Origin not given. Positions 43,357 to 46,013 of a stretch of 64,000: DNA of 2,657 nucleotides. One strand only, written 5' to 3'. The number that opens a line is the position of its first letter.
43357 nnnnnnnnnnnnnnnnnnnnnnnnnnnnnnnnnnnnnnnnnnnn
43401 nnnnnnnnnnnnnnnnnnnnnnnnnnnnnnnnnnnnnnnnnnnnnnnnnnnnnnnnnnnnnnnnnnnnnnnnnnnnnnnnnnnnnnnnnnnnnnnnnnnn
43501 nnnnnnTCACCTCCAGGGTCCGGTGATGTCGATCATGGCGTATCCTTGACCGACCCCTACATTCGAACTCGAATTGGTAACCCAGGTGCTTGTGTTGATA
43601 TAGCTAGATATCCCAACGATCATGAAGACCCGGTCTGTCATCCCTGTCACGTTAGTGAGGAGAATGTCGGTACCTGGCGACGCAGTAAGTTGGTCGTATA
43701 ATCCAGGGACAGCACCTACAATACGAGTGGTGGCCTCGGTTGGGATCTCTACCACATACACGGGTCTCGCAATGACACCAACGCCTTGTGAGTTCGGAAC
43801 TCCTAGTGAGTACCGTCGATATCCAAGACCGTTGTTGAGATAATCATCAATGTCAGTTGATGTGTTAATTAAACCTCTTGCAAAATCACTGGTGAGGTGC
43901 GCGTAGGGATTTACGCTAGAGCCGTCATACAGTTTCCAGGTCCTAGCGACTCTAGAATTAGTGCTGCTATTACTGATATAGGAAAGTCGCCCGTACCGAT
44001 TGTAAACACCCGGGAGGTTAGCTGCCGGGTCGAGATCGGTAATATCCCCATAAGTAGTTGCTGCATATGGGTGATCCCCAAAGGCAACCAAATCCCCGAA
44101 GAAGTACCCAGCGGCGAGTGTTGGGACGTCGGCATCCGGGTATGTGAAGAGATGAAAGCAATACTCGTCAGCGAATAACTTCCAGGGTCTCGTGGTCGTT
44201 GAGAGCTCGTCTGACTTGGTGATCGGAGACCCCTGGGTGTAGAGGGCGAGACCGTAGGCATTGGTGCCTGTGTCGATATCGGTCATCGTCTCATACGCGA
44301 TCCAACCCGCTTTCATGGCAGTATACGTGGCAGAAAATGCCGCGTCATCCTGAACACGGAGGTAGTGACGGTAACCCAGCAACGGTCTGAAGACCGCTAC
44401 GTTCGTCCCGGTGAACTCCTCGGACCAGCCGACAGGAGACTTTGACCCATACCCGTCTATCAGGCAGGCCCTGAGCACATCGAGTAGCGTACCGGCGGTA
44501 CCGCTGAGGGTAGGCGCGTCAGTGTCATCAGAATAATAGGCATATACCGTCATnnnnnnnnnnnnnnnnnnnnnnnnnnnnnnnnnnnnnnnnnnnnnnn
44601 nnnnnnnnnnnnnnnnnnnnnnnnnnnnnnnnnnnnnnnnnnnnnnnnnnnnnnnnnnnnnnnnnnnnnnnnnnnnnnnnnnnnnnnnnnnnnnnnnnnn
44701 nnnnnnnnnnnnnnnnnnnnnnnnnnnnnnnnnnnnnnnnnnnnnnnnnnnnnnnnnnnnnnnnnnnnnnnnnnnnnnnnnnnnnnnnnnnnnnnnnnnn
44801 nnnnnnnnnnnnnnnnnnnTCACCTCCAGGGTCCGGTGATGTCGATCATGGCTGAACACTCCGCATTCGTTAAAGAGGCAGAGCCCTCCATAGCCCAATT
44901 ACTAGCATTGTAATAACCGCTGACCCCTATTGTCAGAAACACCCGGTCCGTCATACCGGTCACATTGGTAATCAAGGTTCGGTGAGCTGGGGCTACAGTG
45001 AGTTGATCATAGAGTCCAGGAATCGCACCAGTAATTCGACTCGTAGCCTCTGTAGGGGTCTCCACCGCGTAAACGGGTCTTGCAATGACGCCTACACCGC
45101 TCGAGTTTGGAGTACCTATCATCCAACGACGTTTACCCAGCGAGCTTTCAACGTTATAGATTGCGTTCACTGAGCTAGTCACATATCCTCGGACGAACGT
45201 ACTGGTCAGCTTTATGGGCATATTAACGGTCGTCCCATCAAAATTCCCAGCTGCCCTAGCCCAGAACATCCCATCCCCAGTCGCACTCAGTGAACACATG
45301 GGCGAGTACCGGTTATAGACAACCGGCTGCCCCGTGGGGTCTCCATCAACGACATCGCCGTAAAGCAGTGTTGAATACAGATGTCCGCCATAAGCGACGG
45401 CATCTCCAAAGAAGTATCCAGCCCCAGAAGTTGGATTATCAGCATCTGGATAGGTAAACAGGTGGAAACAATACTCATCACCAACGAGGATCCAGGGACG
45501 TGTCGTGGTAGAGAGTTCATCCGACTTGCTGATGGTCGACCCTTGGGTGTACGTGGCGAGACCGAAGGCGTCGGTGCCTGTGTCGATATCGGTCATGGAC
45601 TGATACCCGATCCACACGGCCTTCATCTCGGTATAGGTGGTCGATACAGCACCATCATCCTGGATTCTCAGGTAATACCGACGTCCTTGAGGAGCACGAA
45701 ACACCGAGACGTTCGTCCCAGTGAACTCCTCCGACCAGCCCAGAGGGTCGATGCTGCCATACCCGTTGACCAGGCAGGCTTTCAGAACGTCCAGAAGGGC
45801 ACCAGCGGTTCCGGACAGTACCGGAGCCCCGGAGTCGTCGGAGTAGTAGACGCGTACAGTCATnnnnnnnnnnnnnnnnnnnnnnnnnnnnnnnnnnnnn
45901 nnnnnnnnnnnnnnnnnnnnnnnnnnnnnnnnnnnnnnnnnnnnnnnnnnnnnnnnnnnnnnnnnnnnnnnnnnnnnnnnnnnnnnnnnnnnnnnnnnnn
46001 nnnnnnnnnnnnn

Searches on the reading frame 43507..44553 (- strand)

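Call 44: search_protein_families(library=phrogs, proteins=[window:43507-44553:-], max_evalue=0.00001)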
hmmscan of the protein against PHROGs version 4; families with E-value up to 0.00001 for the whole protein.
window:43507-44553:- (348 aa): 3 families
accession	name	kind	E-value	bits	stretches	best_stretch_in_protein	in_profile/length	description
phrog_9600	-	tail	1.5e-34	121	1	1-293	1-285/330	tail assembly protein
phrog_9998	-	unknown function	1.1e-26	95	2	40-347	116-401/401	-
phrog_19312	-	unknown function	5.3e-12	46.6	1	3-222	5-224/332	-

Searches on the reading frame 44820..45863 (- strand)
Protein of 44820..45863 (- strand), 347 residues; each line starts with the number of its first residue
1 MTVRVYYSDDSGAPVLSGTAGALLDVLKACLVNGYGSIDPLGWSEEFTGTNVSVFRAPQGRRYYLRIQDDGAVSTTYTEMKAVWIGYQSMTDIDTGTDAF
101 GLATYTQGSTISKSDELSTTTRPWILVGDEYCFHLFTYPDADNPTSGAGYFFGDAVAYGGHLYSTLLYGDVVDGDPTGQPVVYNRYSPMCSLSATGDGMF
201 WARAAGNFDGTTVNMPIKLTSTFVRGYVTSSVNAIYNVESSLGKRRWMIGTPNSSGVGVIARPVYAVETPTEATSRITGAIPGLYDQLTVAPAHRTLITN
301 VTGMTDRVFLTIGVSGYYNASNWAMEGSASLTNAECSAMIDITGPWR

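Call 44: search_protein_families(library=phrogs, proteins=[window:44820-45863:-], max_evalue=0.00001)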
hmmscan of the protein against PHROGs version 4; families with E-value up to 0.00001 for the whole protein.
window:44820-45863:- (347 aa): 3 families
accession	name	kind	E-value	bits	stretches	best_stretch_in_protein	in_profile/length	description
phrog_9600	-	tail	2.5e-38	133.4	1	1-293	1-286/330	tail assembly protein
phrog_9998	-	unknown function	9.1e-35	121.6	2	38-315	114-381/401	-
phrog_19312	-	unknown function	5.9e-14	53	1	2-147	4-144/332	-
